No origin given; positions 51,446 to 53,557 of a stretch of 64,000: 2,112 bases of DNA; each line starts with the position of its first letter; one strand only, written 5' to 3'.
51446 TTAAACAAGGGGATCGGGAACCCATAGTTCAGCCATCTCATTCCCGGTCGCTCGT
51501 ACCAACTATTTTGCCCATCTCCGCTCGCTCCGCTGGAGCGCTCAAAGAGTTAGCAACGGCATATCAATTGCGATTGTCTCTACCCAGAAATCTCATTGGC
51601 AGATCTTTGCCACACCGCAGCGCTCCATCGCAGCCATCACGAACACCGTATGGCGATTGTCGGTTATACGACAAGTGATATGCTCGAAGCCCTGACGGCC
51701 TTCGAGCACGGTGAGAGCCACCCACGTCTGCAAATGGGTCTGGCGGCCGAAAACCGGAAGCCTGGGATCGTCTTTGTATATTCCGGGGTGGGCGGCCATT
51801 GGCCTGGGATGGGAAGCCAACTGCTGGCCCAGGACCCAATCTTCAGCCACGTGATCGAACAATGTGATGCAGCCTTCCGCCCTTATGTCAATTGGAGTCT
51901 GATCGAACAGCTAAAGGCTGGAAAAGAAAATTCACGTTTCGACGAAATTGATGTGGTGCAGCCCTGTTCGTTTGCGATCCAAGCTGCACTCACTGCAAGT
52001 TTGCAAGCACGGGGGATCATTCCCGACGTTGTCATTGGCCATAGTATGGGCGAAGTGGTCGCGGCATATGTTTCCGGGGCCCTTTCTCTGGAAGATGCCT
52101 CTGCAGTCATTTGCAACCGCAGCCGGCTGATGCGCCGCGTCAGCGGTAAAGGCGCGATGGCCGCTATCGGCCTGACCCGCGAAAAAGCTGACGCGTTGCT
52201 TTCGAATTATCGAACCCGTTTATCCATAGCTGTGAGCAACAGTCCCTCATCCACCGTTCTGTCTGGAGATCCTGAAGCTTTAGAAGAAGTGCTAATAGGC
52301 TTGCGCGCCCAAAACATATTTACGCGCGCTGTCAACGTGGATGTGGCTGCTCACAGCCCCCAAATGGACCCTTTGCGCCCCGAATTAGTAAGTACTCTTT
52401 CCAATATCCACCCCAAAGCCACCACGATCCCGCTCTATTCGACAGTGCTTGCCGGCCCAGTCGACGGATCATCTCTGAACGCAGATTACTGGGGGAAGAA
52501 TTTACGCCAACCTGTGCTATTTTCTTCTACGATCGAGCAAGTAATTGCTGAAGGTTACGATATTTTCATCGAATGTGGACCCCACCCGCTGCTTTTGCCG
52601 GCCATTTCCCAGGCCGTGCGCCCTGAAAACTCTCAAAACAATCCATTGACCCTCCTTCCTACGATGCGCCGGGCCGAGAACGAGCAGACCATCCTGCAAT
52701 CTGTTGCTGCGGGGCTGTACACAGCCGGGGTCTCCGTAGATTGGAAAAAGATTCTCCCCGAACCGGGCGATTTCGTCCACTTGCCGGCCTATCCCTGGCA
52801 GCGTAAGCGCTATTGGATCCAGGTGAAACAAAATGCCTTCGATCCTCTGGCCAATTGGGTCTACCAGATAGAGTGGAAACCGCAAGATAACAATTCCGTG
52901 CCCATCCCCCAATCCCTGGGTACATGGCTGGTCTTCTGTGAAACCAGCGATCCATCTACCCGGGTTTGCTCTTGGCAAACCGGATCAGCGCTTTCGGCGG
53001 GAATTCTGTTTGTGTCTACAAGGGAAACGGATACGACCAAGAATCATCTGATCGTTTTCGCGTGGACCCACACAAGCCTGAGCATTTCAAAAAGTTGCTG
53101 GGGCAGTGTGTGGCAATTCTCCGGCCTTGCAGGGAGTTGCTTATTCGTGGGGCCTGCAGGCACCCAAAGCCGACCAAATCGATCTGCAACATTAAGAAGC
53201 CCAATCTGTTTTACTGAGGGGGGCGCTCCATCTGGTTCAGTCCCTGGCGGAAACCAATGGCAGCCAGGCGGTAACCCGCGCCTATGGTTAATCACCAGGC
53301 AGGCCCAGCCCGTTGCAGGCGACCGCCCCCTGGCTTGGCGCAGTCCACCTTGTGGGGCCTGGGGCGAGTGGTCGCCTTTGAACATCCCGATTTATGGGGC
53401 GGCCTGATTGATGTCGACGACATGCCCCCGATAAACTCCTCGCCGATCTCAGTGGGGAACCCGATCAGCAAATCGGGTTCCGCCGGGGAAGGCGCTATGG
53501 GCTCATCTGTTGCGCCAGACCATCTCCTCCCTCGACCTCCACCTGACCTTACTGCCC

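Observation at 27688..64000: Frameshifts are strongly concentrated in PKS modules 2-3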

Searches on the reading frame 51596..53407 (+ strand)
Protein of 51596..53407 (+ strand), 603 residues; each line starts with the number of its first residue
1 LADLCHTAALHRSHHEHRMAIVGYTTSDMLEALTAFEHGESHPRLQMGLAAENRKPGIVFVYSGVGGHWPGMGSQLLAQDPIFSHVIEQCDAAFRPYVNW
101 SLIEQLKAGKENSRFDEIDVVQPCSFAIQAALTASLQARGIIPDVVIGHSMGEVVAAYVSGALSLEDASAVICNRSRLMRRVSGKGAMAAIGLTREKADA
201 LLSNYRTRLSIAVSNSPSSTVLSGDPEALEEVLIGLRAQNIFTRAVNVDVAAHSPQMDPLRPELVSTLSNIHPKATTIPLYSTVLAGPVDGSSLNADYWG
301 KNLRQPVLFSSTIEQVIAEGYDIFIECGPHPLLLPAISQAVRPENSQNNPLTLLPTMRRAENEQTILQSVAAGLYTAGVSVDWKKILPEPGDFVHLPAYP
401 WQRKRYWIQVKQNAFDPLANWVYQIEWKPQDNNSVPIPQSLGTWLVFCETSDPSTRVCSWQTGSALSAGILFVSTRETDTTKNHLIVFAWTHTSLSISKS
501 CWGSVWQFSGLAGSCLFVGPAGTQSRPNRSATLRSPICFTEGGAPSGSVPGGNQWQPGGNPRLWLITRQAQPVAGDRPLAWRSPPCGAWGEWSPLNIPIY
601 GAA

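Call 4: search_protein_families(library=pfam, proteins=[window:51596-53407:+])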
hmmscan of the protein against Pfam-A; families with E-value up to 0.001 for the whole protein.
window:51596-53407:+ (603 aa): 2 families
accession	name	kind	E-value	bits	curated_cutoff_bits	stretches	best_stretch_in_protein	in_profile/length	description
PF00698.26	Acyl_transf_1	-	1.1e-83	281.8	32.7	1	59-378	1-316/319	Acyl transferase domain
PF22621.2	CurL-like_PKS_C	-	5.3e-06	26.8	27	1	1-33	32-64/64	CurL-like, PKS C-terminal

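Call 14: find_homologous_proteins(query=window:51596-53407:+, max_evalue=1e-30)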
Query window:51596-53407:+ (603 aa): 201 proteins with E <= 1e-30 among 8000 candidates; the best 120 are listed.
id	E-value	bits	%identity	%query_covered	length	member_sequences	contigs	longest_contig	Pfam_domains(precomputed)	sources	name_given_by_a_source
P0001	0.0e+0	1349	100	97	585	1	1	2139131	PF00698.27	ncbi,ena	-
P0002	1.4e-139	485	61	61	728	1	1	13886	PF08659.17,PF13561.13,PF00106.32,PF22953.4,PF00698.27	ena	-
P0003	6.5e-131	456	53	68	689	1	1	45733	PF22336.3,PF22621.3,PF02801.29,PF00698.27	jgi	jgi:acyl transferase domain-containing protein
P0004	1.8e-126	442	39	70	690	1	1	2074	PF22336.3,PF16073.11,PF22621.3,PF00698.27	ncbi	ncbi:MAG TPA: acyltransferase domain-containing protein, partial [Thermoanaerobaculia bacterium]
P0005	5.8e-123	430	48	69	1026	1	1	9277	PF00109.33,PF21089.4,PF22621.3,PF00108.30,PF02801.29,PF16197.12,PF00698.27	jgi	jgi:acyl transferase domain-containing protein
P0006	1.2e-122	429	46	77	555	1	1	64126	PF22336.3,PF22621.3,PF16197.12,PF00698.27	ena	-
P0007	1.4e-120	422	49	68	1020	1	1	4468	PF22336.3,PF00109.33,PF21089.4,PF22621.3,PF02801.29,PF16197.12,PF00698.27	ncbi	ncbi:MAG TPA: type I polyketide synthase, partial [Anaerolineaceae bacterium]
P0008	3.0e-120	421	48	68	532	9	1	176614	PF22336.3,PF22621.3,PF00698.27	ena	-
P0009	4.5e-120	420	49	67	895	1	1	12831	PF22336.3,PF00109.33,PF22621.3,PF00108.30,PF02801.29,PF16197.12,PF00698.27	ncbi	-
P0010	5.5e-120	420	50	67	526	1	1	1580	PF22336.3,PF22621.3,PF16197.12,PF00698.27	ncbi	ncbi:MAG: acyltransferase domain-containing protein, partial [Ktedonobacteraceae bacterium]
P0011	3.3e-119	417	47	67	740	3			PF22336.3,PF21089.4,PF22621.3,PF14765.13,PF16197.12,PF00698.27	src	-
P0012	5.2e-119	417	48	67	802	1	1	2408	PF22336.3,PF21089.4,PF22621.3,PF14765.13,PF16197.12,PF00698.27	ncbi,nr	ncbi:MAG TPA: type I polyketide synthase, partial [Polyangium sp.]|nr:type I polyketide synthase [Po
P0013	5.8e-119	417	47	68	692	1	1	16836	PF22336.3,PF21089.4,PF22621.3,PF14765.13,PF00698.27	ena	-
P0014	1.3e-118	416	47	68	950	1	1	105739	PF21089.4,PF14765.13,PF00698.27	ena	-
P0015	4.9e-117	410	52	60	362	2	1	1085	PF00698.27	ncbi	ncbi:MAG: acyltransferase domain-containing protein, partial [Chloroflexota bacterium]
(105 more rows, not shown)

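Call 15: find_encoding_contigs(protein=P0001, flank=10000, max_places=4)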
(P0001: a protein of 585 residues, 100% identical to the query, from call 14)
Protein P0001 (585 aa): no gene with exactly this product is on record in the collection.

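Call 16: list_cluster_members(proteins=[P0001, P0002])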
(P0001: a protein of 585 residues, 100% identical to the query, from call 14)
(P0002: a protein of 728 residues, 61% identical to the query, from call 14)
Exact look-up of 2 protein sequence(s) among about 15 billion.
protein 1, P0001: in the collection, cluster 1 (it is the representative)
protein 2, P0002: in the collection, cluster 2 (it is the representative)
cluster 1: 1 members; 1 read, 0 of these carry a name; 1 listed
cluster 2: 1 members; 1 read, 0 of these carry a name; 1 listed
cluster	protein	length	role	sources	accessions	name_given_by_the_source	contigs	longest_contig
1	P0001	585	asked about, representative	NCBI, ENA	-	-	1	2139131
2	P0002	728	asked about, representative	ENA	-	-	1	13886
